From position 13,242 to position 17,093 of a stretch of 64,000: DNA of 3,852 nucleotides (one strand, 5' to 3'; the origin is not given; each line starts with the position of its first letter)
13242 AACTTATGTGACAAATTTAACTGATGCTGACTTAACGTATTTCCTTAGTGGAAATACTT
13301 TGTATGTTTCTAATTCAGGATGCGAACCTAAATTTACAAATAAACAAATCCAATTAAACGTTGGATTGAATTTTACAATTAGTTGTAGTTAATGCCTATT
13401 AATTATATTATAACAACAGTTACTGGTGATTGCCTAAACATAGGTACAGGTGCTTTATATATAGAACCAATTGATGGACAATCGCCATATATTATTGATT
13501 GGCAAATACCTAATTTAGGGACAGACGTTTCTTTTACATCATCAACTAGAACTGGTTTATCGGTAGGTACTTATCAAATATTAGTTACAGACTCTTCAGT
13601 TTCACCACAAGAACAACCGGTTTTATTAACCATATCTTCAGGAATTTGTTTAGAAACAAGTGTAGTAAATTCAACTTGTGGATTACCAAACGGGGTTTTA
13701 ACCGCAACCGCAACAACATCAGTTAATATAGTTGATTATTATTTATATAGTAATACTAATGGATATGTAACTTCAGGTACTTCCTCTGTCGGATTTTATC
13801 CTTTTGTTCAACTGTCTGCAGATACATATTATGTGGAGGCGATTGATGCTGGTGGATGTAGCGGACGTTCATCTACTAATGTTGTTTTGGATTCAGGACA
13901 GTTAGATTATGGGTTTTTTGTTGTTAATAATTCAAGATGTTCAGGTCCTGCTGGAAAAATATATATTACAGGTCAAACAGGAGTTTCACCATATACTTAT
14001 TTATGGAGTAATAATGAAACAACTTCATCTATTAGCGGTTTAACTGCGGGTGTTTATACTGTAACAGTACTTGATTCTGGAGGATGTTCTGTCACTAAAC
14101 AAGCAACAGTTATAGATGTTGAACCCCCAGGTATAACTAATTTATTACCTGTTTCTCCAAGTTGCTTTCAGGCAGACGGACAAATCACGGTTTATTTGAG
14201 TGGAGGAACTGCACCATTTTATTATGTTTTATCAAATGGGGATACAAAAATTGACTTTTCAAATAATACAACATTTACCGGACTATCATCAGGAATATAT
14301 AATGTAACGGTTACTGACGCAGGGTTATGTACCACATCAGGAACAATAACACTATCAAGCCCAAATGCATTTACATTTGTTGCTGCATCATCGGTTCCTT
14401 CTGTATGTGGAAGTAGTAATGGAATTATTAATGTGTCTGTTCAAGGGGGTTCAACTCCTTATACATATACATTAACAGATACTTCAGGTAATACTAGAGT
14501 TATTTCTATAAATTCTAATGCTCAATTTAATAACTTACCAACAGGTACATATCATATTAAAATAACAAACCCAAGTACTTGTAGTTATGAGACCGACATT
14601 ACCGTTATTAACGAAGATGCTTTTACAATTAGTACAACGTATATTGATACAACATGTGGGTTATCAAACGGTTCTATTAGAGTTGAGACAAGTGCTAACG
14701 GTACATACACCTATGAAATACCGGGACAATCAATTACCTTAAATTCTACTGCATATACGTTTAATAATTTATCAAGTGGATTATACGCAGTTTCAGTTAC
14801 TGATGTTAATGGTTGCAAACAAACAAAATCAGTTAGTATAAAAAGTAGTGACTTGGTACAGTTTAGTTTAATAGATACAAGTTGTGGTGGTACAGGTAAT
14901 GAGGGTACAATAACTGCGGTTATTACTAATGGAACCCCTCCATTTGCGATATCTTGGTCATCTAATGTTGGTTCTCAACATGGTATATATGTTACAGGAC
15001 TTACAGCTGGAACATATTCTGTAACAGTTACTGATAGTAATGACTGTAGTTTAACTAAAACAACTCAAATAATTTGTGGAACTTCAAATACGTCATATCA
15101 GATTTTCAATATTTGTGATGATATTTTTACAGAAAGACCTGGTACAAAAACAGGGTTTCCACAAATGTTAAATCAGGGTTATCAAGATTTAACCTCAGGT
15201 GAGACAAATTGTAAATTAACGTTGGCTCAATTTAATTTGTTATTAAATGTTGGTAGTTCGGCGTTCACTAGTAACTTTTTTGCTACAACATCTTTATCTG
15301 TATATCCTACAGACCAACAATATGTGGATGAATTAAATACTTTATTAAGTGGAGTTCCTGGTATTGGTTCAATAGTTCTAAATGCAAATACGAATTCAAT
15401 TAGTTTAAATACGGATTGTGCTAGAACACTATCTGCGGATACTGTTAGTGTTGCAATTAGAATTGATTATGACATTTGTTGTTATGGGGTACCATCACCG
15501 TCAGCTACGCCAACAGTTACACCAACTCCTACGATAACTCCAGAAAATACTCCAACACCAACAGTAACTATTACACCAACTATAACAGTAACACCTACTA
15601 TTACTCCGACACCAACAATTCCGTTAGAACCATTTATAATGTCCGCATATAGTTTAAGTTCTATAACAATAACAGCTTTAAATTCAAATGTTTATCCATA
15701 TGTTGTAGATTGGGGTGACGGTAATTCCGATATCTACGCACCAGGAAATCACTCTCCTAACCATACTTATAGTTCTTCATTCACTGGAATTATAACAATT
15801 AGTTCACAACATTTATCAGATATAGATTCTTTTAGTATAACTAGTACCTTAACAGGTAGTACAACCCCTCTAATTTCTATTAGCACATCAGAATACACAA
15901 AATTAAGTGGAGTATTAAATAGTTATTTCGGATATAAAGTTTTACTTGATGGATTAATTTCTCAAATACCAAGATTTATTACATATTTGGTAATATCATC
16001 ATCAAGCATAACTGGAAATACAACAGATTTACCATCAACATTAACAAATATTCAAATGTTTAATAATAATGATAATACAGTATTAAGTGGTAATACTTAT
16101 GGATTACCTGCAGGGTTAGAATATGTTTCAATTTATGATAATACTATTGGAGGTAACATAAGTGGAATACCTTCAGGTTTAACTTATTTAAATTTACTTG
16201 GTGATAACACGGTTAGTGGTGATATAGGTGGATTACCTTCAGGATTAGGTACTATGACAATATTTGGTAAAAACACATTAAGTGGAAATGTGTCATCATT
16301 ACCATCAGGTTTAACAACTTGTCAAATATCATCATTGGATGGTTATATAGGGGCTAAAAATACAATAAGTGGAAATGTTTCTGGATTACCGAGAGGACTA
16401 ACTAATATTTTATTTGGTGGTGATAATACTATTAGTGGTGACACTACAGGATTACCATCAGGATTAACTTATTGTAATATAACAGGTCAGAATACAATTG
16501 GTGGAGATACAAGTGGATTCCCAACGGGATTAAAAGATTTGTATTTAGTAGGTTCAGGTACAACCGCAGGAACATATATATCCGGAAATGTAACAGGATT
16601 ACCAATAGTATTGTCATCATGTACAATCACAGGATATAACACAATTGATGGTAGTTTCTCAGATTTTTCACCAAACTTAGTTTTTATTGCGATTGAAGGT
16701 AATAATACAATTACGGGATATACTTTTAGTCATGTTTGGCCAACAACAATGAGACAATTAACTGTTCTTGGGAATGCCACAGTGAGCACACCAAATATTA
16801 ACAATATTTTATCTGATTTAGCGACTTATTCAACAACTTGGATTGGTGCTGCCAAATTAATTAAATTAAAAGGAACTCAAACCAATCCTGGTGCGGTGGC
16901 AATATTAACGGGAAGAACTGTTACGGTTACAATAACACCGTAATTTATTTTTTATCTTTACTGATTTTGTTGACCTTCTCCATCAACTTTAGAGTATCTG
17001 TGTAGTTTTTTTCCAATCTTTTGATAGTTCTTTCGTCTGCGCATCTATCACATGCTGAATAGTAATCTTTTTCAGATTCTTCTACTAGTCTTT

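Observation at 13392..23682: Host-type SprB adhesin repeats, Pro/Thr linkers and LRR-like repeats assembled into phage fibre proteins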

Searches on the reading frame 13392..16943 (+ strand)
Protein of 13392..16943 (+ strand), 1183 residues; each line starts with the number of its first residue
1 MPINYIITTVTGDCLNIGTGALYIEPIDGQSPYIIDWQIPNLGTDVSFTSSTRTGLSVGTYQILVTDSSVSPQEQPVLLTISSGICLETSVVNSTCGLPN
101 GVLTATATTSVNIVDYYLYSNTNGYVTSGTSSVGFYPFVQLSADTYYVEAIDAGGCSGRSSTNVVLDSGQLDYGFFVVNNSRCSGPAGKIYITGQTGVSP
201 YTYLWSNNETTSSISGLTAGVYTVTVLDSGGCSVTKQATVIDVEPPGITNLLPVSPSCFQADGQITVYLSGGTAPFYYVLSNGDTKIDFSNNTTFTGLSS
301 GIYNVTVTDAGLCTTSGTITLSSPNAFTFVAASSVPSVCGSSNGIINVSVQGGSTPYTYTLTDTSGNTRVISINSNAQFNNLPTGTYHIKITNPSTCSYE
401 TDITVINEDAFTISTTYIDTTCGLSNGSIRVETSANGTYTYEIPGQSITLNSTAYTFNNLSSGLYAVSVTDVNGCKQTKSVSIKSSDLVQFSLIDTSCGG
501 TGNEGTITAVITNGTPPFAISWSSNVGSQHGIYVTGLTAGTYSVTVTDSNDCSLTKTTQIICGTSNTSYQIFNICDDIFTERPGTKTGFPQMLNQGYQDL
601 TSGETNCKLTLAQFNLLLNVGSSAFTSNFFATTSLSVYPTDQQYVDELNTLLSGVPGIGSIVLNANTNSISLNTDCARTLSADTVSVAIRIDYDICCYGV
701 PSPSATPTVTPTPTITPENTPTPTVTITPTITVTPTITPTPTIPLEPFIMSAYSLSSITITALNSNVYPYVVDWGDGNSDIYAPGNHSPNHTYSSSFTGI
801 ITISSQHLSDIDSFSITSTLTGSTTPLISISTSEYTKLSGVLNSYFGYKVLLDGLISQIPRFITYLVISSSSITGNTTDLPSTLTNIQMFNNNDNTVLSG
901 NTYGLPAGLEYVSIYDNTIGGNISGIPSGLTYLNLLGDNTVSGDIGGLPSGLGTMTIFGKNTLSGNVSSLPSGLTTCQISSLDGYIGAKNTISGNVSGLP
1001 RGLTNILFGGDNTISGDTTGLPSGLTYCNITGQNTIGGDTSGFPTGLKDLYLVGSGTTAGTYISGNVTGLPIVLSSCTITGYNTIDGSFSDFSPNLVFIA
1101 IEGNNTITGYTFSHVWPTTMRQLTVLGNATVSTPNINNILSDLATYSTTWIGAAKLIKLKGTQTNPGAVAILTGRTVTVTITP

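Call 3: search_protein_families(library=pfam, proteins=[window:13392-16943:+], max_evalue=1)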
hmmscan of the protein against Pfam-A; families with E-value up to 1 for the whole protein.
window:13392-16943:+ (1183 aa): 8 families
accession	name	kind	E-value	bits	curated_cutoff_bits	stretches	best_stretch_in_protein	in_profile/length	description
PF13573.12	SprB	-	1.1e-16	60.6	28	4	254-285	5-37/37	SprB repeat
PF17210.9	SdrD_B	-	1.7e-07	31.9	29.7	1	446-480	41-75/112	SdrD B-like domain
PF18962.6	Por_Secre_tail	-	1.2e-06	29.2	27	0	343-395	7-66/75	Secretion system C-terminal sorting domain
PF13620.12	CarboxypepD_reg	-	6.5e-06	26.8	32.3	0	377-413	40-77/82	Carboxypeptidase regulatory-like domain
PF08940.17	DUF1918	-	8e-05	22.6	24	0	497-524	15-43/58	Domain of unknown function (DUF1918)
PF24421.1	Ig_J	-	0.00098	19.6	29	1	447-475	60-88/104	Tip attachment protein J, Ig-like domain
PF07495.19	Y_Y_Y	-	0.0055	17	26.6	1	357-391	10-44/65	Y_Y_Y domain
PF12799.13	LRR_4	-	0.07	13.9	27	0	909-949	3-43/44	Leucine Rich repeats (2 copies)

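Call 4: search_protein_families(library=phrogs, proteins=[window:13392-16943:+], max_evalue=0.01)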
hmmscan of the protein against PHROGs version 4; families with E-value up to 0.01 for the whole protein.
window:13392-16943:+ (1183 aa): 1 family
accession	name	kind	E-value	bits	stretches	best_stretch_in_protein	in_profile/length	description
phrog_378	-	DNA, RNA and nucleotide metabolism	0.0054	18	0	286-311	6-32/163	single strand DNA binding protein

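Call 11: find_homologous_proteins(query=window:13392-16943:+)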
Query window:13392-16943:+ (1183 aa): 5847 proteins with E <= 0.001 among 8000 candidates; the best 120 are listed.
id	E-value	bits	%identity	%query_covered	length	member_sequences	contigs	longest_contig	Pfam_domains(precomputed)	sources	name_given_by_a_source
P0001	0.0e+0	1473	81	59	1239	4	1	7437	PF13573.13,PF13620.13,PF17210.10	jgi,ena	-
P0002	0.0e+0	1183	51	99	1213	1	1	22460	PF13573.13,PF18962.8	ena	-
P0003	3.5e-273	928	32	47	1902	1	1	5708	PF16277.12,PF13573.13,PF17187.11,PF25942.1,PF17957.8,PF18962.8,PF09940.17,PF09912.15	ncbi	ncbi:MAG: SprB repeat-containing protein, partial [Bacteroidota bacterium]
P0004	1.7e-253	862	52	59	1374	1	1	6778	PF13573.13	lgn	-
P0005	2.2e-249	849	31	46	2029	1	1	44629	PF22352.3,PF08940.18,PF13573.13,PF13585.13,PF17963.8,PF17892.8,PF18962.8,PF17803.8,PF06832.19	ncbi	-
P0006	3.0e-246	838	51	58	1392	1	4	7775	PF13573.13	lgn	-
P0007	5.6e-243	828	52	58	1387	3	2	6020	PF13573.13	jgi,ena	jgi:hypothetical protein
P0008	1.6e-234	800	34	45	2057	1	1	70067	PF07495.20,PF22352.3,PF13573.13,PF24063.3,PF02369.23,PF18962.8,PF27154.1,PF06832.19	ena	-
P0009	2.7e-231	789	56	59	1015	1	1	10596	PF13573.13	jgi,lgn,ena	jgi:hypothetical protein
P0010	1.2e-230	787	56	59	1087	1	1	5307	PF13573.13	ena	-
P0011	4.3e-229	782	55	59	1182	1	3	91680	PF13573.13,PF12799.14,PF13855.13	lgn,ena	-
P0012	1.3e-228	780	55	59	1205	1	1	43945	PF13573.13,PF12799.14,PF13855.13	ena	-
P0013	1.5e-227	777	56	60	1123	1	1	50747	PF13573.13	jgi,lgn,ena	-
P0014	3.5e-227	775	54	60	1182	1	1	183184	PF13573.13,PF12799.14,PF13855.13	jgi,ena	jgi:hypothetical protein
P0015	3.3e-224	765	53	61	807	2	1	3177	PF13573.13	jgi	-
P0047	1.1e-186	641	37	95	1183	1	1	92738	PF13573.13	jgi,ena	jgi:hypothetical protein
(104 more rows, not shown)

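Call 15: search_solved_structures(query=window:13392-16943:+, max_evalue=1, show_alignments=2)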
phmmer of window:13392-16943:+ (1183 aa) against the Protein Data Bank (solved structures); distinct sequences matched with E-value up to 1: 2.
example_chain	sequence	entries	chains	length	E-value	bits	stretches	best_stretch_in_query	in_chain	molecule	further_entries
4puf_A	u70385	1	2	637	7.1e-08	34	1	838-981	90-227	E3 ubiquitin-protein ligase SlrP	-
9h6w_A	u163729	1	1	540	0.23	12.4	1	855-975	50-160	E3 ubiquitin-protein ligase SspH1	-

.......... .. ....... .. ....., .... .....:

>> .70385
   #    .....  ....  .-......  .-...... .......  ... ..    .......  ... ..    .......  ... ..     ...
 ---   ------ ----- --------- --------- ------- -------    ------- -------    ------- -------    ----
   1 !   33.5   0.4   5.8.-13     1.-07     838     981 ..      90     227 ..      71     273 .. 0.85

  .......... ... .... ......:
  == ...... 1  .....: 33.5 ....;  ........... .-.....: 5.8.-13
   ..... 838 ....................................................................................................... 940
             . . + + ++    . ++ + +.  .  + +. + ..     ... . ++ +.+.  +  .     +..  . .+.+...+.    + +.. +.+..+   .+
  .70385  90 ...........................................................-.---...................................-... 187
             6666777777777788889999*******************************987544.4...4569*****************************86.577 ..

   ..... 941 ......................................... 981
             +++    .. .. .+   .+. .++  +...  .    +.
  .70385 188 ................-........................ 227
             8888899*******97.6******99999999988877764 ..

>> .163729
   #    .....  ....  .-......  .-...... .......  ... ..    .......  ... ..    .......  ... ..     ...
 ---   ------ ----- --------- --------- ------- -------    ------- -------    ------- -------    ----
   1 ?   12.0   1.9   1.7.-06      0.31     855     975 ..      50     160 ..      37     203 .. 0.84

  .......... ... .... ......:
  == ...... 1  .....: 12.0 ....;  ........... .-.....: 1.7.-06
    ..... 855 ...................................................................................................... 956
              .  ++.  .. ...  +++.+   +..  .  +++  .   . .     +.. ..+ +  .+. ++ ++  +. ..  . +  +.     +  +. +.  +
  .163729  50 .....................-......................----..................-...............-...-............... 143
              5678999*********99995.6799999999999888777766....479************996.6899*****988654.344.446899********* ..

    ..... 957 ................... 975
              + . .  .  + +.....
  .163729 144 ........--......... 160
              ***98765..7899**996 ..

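Call 25: search_protein_families(library=ncbifam, proteins=[window:13392-16943:+], max_evalue=0.1)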
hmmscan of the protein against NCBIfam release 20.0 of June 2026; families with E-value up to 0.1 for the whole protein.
window:13392-16943:+ (1183 aa): 2 families
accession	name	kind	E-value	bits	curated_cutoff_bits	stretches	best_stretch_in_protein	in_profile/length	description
NF011897.0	PRK15370.1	equivalog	7e-09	34.1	1113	1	853-980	233-354/755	SPI-1 type III secretion system effector E3 ubiquitin transferase SlrP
TIGR04183.1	Por_Secre_tail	domain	8.4e-08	32.1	23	1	344-394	8-61/72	T9SS type A sorting domain-containing protein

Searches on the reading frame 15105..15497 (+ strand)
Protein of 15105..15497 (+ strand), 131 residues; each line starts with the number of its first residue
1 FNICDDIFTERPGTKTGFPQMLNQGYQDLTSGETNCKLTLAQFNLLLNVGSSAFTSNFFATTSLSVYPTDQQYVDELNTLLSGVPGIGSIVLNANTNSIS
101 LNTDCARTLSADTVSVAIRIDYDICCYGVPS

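Call 88: search_protein_families(library=pfam, proteins=[window:15105-15497:+], max_evalue=1)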
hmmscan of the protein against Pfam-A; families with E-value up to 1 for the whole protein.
window:15105-15497:+ (131 aa): 0 families
